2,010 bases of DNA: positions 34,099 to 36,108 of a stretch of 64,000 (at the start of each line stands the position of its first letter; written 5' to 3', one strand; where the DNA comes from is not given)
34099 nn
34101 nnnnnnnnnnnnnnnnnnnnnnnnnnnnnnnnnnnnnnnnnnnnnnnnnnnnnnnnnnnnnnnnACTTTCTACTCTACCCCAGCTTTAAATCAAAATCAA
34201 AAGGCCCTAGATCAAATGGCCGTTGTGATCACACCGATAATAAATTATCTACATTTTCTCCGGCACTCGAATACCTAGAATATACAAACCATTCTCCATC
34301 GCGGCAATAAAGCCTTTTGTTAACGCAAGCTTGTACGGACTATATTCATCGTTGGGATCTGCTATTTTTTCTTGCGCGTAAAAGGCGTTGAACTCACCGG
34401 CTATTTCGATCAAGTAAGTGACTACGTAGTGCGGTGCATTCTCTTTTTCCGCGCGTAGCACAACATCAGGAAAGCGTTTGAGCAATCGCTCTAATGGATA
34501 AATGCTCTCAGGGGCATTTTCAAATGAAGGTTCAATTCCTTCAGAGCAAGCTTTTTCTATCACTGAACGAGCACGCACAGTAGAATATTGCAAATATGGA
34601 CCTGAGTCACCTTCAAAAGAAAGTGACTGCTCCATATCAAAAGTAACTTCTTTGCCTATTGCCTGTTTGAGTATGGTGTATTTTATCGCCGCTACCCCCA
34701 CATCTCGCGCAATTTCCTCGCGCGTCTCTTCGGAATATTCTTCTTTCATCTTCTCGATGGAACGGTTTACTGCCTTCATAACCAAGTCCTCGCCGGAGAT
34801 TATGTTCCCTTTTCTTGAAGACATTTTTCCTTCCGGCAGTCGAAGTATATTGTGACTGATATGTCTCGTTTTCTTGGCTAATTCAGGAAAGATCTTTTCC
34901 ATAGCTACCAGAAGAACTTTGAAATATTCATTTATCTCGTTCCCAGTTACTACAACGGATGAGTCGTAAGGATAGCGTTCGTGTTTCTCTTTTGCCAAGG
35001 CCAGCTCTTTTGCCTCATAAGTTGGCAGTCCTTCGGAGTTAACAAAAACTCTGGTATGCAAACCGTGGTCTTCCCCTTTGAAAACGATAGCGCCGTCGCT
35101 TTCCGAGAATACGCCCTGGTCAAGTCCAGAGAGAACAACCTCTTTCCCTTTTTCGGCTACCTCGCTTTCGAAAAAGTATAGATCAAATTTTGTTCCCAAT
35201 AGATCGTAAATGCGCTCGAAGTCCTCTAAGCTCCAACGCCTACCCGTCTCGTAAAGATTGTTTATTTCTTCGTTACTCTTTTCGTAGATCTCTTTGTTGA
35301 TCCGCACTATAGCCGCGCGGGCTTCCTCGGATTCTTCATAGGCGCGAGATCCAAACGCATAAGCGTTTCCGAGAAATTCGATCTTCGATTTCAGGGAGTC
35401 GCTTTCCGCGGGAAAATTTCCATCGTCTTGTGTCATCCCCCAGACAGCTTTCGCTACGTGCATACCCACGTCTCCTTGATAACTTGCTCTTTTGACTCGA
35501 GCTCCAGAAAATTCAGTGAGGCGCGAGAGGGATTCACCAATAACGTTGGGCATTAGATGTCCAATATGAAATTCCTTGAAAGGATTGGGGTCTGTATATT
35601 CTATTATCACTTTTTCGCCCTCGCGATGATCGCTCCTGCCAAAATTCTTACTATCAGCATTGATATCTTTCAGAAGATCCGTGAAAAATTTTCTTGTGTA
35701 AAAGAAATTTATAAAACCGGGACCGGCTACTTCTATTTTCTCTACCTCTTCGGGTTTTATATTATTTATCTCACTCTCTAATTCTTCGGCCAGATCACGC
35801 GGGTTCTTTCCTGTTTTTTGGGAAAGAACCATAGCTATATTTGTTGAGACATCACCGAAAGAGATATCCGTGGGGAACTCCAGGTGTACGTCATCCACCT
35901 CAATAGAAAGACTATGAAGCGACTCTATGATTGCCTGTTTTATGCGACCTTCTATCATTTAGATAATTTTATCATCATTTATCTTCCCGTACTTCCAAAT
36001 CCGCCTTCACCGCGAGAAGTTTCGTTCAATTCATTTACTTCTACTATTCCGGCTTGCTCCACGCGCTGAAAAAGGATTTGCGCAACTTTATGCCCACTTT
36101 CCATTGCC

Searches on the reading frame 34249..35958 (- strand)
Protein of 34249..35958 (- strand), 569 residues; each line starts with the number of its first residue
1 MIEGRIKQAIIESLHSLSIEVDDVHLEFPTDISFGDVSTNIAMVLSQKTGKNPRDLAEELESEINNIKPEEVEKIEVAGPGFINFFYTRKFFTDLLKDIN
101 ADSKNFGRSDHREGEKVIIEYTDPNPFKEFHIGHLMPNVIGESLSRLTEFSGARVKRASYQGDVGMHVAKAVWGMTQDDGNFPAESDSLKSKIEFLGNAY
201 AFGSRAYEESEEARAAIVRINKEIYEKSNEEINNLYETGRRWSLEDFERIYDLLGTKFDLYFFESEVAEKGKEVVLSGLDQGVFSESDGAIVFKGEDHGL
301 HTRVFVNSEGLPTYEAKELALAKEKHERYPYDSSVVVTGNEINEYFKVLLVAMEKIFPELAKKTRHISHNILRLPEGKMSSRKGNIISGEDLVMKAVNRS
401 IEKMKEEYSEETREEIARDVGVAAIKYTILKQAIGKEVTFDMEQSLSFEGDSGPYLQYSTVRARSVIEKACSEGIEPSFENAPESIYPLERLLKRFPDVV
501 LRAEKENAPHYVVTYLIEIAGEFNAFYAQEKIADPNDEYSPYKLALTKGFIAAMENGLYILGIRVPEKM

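Call 60: search_protein_families(library=pfam, proteins=[window:34249-35958:-], max_evalue=0.00001)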
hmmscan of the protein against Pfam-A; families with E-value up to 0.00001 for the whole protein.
window:34249-35958:- (569 aa): 3 families
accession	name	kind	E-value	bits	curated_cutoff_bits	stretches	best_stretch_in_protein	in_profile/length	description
PF00750.26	tRNA-synt_1d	-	1.2e-33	117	23.3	1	108-437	13-344/349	tRNA synthetases class I (R), catalytic domain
PF03485.21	Arg_tRNA_synt_N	-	2.7e-22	79.6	21.5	1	5-86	2-84/85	Arginyl tRNA synthetase N terminal domain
PF05746.21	DALR_1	-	1.5e-20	73.8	22.3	1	456-569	1-117/117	DALR anticodon binding domain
